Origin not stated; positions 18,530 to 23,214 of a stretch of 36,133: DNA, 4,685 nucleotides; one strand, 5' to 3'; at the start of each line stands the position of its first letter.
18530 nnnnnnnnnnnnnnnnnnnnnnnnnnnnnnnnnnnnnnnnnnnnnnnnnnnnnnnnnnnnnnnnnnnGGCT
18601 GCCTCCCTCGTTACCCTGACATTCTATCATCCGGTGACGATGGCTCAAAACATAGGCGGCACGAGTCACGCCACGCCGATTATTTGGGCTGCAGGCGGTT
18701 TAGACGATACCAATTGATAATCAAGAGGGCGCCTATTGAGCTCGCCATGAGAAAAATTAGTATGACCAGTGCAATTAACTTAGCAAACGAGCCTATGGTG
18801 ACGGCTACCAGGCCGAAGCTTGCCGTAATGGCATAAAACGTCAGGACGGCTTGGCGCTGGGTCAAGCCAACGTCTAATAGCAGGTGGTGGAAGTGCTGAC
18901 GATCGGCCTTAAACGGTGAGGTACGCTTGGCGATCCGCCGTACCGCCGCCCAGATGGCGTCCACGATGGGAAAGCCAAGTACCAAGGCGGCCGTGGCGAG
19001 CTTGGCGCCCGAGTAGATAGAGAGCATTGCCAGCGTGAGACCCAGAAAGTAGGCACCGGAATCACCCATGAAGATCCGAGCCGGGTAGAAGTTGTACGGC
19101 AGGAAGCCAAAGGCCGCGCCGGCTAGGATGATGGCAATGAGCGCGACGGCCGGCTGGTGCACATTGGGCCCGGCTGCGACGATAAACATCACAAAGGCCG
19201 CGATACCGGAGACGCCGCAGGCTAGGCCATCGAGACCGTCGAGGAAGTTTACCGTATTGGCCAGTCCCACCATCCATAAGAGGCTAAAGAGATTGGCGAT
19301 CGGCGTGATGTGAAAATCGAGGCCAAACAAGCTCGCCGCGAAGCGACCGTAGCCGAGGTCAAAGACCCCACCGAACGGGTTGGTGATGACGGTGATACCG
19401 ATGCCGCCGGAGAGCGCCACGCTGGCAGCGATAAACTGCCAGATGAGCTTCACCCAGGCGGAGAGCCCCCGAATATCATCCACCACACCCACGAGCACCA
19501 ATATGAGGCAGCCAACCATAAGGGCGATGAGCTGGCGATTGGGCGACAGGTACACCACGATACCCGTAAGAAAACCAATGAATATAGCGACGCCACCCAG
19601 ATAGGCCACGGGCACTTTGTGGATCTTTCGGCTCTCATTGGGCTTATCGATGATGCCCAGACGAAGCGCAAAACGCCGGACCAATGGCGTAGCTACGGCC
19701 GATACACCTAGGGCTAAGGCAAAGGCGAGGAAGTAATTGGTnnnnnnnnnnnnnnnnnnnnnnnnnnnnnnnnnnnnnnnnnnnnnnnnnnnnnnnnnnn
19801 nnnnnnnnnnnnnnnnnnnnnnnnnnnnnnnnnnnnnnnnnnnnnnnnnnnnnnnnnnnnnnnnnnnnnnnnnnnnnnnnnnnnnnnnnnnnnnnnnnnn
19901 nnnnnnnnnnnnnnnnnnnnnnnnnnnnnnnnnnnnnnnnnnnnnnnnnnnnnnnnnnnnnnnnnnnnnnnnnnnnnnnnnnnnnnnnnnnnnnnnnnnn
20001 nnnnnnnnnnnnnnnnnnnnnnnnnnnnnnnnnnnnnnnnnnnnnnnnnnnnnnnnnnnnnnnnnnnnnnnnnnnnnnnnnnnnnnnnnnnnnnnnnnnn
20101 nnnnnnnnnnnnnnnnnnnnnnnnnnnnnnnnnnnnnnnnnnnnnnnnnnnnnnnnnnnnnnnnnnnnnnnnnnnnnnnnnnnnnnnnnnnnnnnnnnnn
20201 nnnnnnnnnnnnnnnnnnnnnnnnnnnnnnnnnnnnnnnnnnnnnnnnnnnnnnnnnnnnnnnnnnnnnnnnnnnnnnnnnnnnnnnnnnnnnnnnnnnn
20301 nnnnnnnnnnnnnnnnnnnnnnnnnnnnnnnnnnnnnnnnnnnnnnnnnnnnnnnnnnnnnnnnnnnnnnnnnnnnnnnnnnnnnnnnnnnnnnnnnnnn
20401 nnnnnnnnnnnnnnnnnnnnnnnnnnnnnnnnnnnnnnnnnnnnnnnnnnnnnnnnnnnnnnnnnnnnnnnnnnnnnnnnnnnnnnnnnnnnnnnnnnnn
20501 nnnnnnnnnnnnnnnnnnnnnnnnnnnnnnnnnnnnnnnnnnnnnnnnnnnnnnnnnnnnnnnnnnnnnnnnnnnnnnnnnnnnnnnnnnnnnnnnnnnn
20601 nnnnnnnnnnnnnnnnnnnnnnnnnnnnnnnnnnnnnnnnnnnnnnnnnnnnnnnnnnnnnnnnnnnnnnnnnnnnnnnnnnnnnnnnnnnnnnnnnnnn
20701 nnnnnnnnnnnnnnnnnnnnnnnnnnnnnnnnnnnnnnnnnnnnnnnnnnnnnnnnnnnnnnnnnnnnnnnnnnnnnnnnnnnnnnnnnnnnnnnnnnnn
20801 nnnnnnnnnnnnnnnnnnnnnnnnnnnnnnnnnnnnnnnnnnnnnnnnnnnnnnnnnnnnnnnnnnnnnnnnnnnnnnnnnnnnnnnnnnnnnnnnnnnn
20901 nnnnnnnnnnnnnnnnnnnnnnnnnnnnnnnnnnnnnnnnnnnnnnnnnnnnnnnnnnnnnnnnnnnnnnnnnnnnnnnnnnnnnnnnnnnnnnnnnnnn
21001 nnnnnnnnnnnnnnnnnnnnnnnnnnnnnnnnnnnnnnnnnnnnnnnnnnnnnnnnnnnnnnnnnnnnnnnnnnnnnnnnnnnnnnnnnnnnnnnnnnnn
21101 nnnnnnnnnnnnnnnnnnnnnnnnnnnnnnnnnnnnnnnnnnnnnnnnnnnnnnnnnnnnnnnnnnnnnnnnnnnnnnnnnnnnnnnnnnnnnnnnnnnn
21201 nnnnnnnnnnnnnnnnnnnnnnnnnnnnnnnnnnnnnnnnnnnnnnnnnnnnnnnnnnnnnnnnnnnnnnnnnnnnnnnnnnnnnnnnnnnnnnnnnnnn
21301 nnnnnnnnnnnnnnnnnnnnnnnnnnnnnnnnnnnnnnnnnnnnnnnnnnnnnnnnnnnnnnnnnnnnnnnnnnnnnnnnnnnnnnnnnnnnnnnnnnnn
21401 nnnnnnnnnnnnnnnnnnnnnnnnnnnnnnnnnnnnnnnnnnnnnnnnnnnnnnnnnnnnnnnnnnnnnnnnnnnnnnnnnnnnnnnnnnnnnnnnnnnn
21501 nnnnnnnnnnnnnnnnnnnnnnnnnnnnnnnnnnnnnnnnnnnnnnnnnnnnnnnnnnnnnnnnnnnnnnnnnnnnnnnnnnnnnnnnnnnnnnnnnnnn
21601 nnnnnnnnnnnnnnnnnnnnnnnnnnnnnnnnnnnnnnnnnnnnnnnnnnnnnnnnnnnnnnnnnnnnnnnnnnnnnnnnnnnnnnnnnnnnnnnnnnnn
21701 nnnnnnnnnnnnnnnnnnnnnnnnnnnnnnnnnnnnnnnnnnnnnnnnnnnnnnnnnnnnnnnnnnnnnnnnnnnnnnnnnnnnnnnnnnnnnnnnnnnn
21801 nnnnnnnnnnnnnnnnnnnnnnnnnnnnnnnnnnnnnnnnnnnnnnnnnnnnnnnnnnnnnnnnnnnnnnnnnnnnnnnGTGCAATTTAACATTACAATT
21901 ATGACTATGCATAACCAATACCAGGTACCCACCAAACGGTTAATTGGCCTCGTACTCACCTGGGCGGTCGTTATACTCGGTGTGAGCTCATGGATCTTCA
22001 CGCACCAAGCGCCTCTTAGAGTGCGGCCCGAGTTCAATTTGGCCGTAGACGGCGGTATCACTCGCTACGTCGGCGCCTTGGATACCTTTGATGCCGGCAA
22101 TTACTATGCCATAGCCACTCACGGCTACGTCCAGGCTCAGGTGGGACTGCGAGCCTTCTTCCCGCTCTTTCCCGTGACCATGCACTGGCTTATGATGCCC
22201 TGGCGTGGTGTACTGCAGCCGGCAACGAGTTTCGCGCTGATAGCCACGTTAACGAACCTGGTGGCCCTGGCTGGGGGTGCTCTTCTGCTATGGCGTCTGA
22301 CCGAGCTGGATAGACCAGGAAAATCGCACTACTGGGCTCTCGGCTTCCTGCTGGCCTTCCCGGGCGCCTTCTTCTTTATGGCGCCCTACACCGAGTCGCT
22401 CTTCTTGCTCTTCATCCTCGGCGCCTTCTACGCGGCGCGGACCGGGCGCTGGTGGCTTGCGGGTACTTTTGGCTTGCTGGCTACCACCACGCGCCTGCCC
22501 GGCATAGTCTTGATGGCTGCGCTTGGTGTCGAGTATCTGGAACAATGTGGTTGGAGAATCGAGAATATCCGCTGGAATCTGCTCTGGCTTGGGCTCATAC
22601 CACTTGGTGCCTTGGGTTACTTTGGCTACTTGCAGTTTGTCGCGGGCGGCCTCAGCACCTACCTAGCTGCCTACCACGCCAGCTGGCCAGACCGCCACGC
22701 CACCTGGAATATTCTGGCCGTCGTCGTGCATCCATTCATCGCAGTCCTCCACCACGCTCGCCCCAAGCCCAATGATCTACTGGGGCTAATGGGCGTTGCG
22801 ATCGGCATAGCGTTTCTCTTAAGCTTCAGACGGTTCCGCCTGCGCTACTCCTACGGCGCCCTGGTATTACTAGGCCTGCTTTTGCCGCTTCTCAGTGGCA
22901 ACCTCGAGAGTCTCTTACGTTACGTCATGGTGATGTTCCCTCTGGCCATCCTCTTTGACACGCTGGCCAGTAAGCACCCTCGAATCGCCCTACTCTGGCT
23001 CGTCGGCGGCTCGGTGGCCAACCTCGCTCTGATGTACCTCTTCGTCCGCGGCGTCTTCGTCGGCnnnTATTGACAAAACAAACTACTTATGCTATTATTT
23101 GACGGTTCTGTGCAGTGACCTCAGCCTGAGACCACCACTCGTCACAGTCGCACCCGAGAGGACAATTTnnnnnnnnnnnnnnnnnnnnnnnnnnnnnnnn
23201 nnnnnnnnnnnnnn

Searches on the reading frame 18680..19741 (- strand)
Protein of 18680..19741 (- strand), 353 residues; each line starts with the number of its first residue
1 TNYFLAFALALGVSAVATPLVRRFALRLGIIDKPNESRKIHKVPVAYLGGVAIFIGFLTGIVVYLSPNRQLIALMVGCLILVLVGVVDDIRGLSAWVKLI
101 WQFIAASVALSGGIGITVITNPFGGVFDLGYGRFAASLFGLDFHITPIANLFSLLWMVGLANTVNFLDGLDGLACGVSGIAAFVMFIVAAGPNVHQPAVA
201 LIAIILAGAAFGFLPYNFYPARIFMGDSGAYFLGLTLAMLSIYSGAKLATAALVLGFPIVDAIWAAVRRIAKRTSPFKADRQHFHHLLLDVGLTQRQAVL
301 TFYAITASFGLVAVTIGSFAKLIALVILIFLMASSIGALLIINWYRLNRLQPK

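Call 60: search_protein_families(library=pfam, proteins=[window:18680-19741:-], max_evalue=0.001)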
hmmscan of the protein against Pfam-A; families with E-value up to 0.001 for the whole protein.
window:18680-19741:- (353 aa): 1 family
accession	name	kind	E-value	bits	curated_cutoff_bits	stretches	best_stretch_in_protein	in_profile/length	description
PF00953.26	Glycos_transf_4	-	4.2e-37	128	27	1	72-244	2-159/160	Glycosyl transferase family 4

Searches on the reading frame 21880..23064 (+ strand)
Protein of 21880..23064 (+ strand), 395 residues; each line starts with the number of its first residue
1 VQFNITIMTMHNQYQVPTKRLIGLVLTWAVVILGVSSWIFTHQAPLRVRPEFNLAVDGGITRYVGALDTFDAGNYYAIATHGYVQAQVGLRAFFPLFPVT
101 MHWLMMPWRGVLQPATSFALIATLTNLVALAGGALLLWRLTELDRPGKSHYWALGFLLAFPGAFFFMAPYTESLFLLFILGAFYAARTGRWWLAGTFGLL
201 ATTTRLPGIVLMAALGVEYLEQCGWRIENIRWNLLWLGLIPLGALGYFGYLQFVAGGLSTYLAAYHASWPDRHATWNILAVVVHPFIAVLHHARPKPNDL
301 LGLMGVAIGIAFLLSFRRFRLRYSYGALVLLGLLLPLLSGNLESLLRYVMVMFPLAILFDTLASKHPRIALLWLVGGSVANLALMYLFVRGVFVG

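Call 60: search_protein_families(library=pfam, proteins=[window:21880-23064:+], max_evalue=0.001)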
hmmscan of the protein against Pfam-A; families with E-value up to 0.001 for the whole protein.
window:21880-23064:+ (395 aa): 1 family
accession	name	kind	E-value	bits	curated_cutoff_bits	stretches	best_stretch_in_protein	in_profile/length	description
PF04188.19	Mannosyl_trans2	-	6.8e-07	29.4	22.4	1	51-212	42-206/443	Mannosyltransferase (PIG-V)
